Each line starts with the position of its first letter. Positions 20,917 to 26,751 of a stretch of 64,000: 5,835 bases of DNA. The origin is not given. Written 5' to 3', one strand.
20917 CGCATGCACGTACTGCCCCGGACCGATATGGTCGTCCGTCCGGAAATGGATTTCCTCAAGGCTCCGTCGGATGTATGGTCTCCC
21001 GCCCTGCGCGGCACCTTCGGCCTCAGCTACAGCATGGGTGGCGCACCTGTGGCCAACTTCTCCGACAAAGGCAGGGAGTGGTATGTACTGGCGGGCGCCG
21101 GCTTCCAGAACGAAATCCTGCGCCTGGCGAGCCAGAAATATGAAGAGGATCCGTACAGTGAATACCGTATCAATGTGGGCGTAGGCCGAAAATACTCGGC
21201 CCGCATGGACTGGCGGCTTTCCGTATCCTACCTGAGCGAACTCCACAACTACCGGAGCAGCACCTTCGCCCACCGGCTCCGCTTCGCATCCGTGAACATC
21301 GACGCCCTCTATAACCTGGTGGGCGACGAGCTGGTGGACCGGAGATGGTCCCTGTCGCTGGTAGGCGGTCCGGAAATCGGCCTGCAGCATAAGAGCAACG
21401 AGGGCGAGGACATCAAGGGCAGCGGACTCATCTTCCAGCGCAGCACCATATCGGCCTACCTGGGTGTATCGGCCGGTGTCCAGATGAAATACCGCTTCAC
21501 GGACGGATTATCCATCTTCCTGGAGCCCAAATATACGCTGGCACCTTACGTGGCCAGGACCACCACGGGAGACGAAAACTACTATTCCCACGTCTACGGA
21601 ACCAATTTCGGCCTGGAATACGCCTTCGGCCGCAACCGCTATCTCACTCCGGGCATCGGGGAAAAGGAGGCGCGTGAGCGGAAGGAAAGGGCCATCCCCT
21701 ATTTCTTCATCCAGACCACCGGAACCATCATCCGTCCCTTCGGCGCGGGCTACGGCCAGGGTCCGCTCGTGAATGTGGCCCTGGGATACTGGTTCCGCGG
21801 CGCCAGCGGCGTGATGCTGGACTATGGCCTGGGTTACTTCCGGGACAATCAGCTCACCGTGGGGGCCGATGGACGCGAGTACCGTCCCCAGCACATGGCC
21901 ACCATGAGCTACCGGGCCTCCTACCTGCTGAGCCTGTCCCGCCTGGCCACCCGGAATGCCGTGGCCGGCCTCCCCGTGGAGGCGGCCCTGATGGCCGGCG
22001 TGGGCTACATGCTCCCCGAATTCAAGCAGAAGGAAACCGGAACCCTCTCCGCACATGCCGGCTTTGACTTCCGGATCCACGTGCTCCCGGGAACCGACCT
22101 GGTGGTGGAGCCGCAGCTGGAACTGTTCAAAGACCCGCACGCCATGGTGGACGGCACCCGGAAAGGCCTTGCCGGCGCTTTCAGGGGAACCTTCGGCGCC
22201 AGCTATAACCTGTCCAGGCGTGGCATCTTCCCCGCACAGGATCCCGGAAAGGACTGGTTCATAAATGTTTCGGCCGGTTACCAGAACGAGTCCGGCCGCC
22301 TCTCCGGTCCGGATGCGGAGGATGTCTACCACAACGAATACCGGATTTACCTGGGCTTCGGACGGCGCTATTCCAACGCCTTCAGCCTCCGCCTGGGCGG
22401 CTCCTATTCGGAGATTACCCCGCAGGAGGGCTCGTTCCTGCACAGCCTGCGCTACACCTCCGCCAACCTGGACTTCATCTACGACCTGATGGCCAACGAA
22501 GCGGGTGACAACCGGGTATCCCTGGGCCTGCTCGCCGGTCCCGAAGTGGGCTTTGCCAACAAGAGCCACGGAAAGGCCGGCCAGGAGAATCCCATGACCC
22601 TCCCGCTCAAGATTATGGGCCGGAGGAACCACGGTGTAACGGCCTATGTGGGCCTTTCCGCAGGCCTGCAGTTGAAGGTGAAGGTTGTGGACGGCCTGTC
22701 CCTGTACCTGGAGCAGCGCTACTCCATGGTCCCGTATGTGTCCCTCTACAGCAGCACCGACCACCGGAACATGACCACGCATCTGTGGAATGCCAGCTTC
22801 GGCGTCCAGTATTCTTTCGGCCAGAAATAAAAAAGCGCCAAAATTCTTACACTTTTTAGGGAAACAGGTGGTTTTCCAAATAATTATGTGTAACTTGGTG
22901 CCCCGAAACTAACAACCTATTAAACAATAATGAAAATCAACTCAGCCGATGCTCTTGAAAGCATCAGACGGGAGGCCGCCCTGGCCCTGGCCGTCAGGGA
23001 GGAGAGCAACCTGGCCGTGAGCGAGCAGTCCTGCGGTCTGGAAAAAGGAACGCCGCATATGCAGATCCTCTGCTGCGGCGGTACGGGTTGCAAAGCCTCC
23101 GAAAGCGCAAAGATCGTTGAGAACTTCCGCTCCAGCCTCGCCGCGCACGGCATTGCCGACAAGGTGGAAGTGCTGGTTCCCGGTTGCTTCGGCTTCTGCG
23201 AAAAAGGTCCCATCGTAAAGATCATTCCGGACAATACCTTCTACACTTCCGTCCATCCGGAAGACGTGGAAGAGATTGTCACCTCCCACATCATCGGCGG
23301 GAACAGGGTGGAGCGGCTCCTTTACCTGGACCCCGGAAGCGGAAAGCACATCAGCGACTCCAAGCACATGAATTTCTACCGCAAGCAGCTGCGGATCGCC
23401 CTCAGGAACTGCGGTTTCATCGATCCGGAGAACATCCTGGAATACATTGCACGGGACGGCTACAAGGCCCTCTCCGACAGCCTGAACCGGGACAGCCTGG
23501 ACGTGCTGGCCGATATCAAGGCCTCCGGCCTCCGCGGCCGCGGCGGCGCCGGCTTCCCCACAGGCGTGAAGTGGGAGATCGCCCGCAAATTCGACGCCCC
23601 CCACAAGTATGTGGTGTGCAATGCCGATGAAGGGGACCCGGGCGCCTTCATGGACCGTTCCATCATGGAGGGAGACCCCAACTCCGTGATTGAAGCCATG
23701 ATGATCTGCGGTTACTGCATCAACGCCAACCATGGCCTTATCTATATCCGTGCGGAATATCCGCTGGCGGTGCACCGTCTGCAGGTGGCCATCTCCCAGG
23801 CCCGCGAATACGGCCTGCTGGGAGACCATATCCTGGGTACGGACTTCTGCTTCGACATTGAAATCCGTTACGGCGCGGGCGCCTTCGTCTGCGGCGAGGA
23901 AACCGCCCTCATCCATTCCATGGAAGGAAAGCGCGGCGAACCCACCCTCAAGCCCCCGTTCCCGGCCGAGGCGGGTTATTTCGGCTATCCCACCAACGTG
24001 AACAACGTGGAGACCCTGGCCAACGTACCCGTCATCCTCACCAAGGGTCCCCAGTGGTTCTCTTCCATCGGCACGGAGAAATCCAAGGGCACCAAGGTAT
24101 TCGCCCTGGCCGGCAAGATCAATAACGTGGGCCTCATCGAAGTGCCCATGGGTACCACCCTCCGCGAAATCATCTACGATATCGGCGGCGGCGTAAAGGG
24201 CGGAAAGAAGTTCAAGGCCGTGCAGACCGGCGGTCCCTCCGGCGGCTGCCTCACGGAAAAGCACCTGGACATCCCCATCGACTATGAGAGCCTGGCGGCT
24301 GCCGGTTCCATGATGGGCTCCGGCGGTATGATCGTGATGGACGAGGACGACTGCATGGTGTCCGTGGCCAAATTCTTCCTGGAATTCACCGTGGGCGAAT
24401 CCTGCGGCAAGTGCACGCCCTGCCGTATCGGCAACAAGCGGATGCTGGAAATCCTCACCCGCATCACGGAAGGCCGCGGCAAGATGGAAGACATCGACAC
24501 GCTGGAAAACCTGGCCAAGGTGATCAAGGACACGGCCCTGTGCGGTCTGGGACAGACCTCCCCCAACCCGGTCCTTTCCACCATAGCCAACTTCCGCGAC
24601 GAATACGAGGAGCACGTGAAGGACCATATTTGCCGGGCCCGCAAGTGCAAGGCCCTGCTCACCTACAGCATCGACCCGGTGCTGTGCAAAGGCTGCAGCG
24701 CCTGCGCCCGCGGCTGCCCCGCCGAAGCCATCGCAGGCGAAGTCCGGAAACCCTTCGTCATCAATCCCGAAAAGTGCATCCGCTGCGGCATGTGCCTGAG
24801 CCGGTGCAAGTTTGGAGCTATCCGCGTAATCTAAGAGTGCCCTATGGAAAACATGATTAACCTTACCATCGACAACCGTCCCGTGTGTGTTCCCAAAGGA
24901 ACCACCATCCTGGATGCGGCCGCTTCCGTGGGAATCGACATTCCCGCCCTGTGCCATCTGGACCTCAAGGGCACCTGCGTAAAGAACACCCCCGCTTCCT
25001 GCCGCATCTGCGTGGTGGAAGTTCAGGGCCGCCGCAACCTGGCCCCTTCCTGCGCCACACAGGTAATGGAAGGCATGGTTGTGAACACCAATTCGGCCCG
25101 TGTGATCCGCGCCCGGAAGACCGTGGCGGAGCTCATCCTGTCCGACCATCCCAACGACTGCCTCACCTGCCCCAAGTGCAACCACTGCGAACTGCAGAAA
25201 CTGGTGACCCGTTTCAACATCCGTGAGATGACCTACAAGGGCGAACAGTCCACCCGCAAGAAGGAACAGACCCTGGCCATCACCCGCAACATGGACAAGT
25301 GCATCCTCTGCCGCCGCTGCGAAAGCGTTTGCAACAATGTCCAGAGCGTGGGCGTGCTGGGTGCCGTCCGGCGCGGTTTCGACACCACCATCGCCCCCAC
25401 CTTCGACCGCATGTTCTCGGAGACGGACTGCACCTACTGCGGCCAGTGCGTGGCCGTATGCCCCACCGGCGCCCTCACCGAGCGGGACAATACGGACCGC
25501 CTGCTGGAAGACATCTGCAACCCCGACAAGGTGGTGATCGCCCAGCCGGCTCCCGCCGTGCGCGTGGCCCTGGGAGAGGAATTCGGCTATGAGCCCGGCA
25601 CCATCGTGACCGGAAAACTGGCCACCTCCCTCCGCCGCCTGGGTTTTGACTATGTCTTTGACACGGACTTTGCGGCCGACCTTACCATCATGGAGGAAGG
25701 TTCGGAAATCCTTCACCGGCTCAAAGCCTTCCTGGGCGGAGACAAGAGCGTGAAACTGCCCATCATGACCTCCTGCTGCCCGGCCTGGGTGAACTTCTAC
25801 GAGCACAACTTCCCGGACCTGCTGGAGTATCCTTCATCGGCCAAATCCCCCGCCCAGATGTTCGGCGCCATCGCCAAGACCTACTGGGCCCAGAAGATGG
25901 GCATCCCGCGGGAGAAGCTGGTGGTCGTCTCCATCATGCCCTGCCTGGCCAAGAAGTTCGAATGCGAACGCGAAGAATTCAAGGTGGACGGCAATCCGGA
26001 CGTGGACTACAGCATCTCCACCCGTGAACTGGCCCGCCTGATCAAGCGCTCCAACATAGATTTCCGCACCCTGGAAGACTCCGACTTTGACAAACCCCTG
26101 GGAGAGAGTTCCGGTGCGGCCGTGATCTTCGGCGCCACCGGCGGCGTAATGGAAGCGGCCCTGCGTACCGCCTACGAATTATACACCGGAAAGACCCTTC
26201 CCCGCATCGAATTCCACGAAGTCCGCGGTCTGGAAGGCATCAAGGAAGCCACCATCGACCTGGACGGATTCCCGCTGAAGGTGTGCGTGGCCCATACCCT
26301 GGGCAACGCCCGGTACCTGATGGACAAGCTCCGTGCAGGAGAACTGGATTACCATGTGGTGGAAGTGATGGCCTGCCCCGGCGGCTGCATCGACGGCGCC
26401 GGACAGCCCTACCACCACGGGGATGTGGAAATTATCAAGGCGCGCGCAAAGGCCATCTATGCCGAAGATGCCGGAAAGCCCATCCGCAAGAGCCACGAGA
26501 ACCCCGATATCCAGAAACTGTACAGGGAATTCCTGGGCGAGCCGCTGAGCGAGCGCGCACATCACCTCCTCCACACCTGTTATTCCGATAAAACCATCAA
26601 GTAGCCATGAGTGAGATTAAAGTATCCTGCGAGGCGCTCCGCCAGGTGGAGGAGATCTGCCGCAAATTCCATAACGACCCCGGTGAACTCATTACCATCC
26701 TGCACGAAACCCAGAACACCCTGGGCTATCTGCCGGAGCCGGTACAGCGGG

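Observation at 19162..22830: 1222-aa secreted protein built from three tandem double-barrel-like modules, each ending in its own OMP-type beta-signal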

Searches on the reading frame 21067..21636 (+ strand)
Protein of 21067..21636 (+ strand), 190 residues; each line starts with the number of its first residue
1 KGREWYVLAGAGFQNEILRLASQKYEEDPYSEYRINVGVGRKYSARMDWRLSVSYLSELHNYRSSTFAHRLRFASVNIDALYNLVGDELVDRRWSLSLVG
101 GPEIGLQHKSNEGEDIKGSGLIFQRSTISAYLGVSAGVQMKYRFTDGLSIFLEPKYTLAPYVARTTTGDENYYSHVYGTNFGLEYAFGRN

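Call 50: search_protein_families(library=pfam, proteins=[window:21067-21636:+], max_evalue=10)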
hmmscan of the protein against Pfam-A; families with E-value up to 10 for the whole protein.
window:21067-21636:+ (190 aa): 1 family
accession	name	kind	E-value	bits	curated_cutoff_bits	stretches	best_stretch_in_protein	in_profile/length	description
PF13505.12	OMP_b-brl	-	0.0031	18.1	28.7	1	23-182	36-172/175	Outer membrane protein beta-barrel domain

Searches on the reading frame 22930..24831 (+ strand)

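Call 7: search_protein_families(library=pfam, proteins=[window:22930-24831:+], max_evalue=0.001)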
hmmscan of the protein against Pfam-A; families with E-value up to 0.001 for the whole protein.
window:22930-24831:+ (634 aa): 11 families
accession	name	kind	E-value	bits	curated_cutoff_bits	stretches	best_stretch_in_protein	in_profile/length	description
PF01512.22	Complex1_51K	-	5.3e-47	159.9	31.2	1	196-367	1-149/150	Nuo51 FMN-binding domain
PF10589.14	NADH_4Fe-4S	-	4.2e-35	119.9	23.5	1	479-562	2-85/85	NADH-ubiquinone oxidoreductase-F iron-sulfur binding region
PF00037.32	Fer4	-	1.3e-08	34.7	21.1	1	610-632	2-24/24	4Fe-4S binding domain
PF13237.11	Fer4_10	-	1.1e-07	32.1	25.5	1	580-626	3-52/53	4Fe-4S dicluster domain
PF13187.11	Fer4_9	-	1.3e-06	28.7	27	1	586-631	2-52/52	4Fe-4S dicluster domain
PF12838.12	Fer4_7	-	2.1e-06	28.5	27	1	586-630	2-52/52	4Fe-4S dicluster domain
PF12837.12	Fer4_6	-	2.5e-06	27.6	25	1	609-631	2-24/24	4Fe-4S binding domain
PF10531.15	SLBB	-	7.7e-06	26.1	27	1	391-439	2-53/55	SLBB domain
PF01257.25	2Fe-2S_thioredx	-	1.1e-05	25.7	24.8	1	43-118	65-142/145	Thioredoxin-like [2Fe-2S] ferredoxin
PF22461.2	SLBB_2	-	0.00014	22.3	27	1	391-441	3-50/79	SLBB domain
PF12797.12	Fer4_2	-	0.00052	20.2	24.5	1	608-627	2-21/22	4Fe-4S binding domain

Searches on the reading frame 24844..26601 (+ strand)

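Call 7: search_protein_families(library=pfam, proteins=[window:24844-26601:+], max_evalue=0.001)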
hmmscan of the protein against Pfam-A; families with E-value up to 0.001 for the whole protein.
window:24844-26601:+ (586 aa): 13 families
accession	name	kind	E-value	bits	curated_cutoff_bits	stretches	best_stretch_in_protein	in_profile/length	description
PF02906.19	Fe_hyd_lg_C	-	6.2e-95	317.9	22.1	1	229-519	1-245/245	Iron only hydrogenase large subunit, C-terminal domain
PF02256.22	Fe_hyd_SSU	-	9.7e-27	93.2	24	1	529-583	2-56/56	Iron hydrogenase small subunit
PF13510.11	Fer2_4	-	3.6e-18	65.8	22.8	1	3-84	2-81/82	2Fe-2S iron-sulfur cluster binding domain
PF10588.14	NADH-G_4Fe-4S_3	-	1.8e-14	53.4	27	1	91-128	1-38/40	NADH-ubiquinone oxidoreductase-G iron-sulfur binding region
PF00037.32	Fer4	-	2.8e-08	33.7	21.1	1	192-212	4-24/24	4Fe-4S binding domain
PF22117.2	Fer4_Nqo3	-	3.2e-08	34.1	27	1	146-212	4-67/67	NADH-quinone oxidoreductase subunit 3, ferredoxin-like domain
PF12838.12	Fer4_7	-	6.2e-08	33.4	27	1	152-210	1-52/52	4Fe-4S dicluster domain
PF13187.11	Fer4_9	-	1.7e-05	25.2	27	1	152-210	1-51/52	4Fe-4S dicluster domain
PF14697.11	Fer4_21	-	4.1e-05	24.1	35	1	150-210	5-56/59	4Fe-4S dicluster domain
PF12837.12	Fer4_6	-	4.8e-05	23.6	25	0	146-163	2-19/24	4Fe-4S binding domain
PF13237.11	Fer4_10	-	6.1e-05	23.3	25.5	0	193-216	6-31/53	4Fe-4S dicluster domain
PF13183.11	Fer4_8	-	7.3e-05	23.7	27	0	104-164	3-65/68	4Fe-4S dicluster domain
PF13484.11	Fer4_16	-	0.00088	20.4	30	1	196-216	2-23/66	4Fe-4S double cluster binding domain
